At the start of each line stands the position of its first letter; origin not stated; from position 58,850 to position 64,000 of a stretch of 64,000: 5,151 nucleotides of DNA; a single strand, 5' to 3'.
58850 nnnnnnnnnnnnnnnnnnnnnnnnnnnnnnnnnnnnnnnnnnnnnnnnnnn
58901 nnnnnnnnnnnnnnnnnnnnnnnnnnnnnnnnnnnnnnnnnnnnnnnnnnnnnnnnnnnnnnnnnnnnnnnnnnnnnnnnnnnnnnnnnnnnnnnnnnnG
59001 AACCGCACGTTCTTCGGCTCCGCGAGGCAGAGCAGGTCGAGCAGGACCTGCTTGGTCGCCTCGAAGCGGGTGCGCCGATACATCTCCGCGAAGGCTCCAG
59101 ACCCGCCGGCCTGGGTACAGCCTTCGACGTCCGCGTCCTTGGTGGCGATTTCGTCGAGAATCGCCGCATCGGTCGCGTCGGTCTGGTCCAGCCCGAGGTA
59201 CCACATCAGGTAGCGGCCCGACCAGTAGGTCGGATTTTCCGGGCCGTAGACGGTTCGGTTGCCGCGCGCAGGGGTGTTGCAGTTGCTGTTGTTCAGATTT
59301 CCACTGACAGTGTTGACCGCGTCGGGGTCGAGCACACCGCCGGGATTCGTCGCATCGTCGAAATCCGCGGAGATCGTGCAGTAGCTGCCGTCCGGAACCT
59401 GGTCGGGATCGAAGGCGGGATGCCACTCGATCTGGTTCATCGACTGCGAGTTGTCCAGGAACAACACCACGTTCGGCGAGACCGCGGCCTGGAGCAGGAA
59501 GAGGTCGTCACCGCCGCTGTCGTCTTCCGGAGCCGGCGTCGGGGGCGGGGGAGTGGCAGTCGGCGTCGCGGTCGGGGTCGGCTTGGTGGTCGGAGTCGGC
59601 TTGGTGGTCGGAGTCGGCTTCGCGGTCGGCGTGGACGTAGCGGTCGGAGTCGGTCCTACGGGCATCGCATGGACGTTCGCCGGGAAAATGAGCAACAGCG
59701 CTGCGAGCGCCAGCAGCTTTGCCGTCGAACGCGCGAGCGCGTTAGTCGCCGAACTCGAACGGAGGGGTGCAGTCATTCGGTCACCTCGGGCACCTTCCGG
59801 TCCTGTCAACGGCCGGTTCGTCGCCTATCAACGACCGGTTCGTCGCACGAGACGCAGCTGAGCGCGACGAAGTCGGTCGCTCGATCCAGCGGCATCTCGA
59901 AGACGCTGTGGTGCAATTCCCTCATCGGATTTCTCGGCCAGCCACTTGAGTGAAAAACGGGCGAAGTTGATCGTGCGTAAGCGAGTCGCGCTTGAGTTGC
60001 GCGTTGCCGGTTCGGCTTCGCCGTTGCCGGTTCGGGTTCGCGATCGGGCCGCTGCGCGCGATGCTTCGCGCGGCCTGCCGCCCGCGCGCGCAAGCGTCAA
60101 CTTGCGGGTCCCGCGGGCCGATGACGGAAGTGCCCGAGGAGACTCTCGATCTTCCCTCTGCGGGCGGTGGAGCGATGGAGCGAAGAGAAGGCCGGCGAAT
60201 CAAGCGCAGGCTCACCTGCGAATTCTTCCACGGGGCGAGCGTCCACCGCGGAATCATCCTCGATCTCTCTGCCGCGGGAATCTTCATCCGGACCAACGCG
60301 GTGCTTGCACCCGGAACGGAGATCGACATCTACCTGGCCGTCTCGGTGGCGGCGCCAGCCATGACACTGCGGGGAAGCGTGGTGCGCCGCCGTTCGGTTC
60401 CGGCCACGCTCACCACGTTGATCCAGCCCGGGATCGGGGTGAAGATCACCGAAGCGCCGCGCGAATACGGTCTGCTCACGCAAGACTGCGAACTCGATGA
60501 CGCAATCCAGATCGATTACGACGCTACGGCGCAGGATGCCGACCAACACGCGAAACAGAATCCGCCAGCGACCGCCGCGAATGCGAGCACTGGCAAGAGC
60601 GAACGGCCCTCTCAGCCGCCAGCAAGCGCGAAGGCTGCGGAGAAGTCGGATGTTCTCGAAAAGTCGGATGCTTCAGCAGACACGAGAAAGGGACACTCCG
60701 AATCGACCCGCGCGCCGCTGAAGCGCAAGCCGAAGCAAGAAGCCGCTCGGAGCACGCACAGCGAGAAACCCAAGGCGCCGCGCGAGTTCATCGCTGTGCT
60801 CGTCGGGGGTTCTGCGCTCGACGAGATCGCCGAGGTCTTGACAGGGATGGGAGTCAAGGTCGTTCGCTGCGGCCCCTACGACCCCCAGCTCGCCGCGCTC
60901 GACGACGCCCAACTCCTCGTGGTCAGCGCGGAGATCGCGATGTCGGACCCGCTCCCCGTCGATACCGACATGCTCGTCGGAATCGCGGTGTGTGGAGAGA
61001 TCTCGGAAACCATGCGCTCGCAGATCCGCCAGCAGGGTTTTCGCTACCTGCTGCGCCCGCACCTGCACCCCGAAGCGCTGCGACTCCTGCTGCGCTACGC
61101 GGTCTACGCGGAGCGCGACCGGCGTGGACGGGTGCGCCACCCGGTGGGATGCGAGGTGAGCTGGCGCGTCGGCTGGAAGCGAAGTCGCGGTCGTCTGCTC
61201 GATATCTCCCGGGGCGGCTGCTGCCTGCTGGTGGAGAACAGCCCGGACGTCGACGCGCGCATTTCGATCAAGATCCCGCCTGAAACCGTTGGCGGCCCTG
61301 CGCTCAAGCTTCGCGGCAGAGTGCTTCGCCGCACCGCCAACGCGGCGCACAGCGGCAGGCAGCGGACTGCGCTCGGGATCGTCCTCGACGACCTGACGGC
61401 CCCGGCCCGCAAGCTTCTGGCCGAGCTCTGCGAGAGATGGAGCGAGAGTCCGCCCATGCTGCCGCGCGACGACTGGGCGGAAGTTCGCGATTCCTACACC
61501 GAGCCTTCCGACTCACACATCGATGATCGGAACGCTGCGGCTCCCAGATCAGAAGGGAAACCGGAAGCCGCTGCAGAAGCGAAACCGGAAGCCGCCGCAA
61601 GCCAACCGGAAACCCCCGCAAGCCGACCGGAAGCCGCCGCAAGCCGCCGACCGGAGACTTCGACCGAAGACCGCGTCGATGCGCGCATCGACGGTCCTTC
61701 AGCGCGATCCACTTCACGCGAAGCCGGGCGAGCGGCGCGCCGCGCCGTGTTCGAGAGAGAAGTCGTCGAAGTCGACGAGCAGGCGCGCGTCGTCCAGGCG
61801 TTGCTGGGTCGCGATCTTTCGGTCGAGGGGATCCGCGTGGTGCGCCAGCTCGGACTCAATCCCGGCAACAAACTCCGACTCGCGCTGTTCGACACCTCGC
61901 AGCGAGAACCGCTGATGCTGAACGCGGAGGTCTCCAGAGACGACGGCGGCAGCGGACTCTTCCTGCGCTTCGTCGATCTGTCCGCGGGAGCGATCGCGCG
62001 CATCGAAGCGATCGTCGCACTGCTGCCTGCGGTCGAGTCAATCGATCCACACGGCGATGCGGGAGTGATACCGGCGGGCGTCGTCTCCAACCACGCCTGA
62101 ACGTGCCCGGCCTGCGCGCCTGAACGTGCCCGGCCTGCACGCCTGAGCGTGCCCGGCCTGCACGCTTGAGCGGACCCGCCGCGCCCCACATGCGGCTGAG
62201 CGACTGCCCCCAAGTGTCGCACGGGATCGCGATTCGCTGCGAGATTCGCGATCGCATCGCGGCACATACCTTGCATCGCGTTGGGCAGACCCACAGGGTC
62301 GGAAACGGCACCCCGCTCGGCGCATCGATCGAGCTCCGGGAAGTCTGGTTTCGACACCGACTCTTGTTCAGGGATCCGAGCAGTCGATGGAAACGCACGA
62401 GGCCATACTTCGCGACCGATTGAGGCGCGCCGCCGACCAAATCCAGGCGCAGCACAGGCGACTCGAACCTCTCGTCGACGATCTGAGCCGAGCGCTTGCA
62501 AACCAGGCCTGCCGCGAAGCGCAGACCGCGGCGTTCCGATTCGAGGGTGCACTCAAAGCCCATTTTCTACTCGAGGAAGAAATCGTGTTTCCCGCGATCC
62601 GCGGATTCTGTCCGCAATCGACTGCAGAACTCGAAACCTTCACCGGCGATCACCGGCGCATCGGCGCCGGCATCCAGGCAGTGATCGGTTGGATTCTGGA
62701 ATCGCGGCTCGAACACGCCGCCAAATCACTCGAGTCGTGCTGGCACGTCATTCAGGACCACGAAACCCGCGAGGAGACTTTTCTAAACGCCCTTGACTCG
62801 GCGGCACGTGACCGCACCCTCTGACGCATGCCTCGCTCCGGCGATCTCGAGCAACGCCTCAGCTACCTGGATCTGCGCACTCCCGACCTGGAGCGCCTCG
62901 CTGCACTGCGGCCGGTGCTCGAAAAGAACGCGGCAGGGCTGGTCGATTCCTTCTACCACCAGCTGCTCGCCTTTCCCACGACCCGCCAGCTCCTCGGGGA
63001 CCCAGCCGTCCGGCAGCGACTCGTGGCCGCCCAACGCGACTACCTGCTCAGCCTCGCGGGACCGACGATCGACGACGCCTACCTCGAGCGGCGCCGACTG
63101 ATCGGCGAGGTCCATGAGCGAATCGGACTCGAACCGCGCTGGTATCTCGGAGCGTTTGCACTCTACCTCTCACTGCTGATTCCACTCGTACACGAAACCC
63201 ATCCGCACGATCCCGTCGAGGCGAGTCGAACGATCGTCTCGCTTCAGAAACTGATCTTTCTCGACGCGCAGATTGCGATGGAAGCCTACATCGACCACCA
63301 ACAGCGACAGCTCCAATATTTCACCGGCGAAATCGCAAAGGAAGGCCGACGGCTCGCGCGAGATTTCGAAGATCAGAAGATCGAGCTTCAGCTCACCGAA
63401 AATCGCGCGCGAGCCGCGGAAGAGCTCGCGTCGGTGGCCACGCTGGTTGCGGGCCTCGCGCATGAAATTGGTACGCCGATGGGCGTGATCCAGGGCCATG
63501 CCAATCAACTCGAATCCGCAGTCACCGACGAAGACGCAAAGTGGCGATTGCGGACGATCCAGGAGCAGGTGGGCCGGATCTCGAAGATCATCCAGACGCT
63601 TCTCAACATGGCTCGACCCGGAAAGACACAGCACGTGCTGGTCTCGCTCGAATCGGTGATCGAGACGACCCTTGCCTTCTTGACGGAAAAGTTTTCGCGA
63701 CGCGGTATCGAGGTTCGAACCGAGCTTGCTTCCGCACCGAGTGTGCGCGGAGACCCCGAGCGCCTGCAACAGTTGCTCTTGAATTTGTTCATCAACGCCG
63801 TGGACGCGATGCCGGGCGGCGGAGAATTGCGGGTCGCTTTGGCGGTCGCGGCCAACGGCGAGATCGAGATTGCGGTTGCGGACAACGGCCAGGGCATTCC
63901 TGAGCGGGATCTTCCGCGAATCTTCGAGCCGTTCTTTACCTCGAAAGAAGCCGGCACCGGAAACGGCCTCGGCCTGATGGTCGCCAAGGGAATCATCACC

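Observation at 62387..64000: Hemerythrin-domain protein translationally linked to a globin-coupled histidine kinase: two different O2/NO-binding modules in one operon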

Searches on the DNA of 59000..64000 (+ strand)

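Call 59: search_rna_families(source=window, start=59000, end=64000, threshold=evalue, max_evalue=1)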
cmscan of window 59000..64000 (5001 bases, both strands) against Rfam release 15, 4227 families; matches with E-value up to 1: 0.
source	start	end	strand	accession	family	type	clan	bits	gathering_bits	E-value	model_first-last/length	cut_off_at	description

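Call 67: search_rna_families(sources=[L008, L112, L001], threshold=evalue, max_evalue=0.1)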
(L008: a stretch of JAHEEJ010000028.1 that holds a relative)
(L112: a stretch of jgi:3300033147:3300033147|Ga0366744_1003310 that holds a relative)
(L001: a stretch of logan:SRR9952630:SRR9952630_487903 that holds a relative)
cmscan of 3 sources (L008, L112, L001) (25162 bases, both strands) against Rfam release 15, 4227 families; matches with E-value up to 0.1: 0.
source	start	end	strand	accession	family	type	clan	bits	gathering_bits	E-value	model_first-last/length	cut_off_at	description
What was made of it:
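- Tried and rejected: Rfam: nothing at E <= 1 on window 59000-64000, and nothing at E <= 0.1 on L001, L008 and L112 (calls 59, 67).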

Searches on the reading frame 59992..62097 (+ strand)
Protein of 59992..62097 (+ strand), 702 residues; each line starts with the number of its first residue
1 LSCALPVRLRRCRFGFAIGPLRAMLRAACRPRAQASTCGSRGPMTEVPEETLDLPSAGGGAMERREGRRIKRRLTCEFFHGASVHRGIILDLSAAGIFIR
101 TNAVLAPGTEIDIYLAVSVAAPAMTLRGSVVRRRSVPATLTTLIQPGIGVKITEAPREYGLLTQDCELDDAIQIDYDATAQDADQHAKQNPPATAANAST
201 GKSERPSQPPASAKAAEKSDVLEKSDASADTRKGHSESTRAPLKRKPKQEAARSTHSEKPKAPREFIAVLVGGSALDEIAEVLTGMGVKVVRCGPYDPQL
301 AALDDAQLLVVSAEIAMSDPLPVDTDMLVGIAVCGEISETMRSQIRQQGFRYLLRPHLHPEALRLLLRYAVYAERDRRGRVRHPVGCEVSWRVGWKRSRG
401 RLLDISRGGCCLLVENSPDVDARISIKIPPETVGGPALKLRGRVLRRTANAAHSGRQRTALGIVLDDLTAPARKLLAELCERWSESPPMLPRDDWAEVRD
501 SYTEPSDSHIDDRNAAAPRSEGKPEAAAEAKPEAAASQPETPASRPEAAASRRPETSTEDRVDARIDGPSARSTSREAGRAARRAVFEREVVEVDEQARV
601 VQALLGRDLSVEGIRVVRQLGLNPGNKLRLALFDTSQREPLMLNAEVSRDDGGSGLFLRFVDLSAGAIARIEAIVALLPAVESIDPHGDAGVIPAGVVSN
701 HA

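Call 4: search_protein_families(library=pfam, proteins=[window:59992-62097:+], max_evalue=0.1)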
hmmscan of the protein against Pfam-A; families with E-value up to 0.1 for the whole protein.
window:59992-62097:+ (702 aa): 1 family
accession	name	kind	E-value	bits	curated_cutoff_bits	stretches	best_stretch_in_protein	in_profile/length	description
PF07238.19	PilZ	-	6.6e-30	103.9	22.5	3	63-156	1-89/102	PilZ domain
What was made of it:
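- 60175..62100 (+): Upstream neighbour: protein with three PilZ domains. The conserved ATG is at 60175. Syntenic with the hr-kinase pair. PF07238 at 6.6e-30 with 3 stretches (call 4).
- Checked: A 3x PilZ protein lies upstream (call 4).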
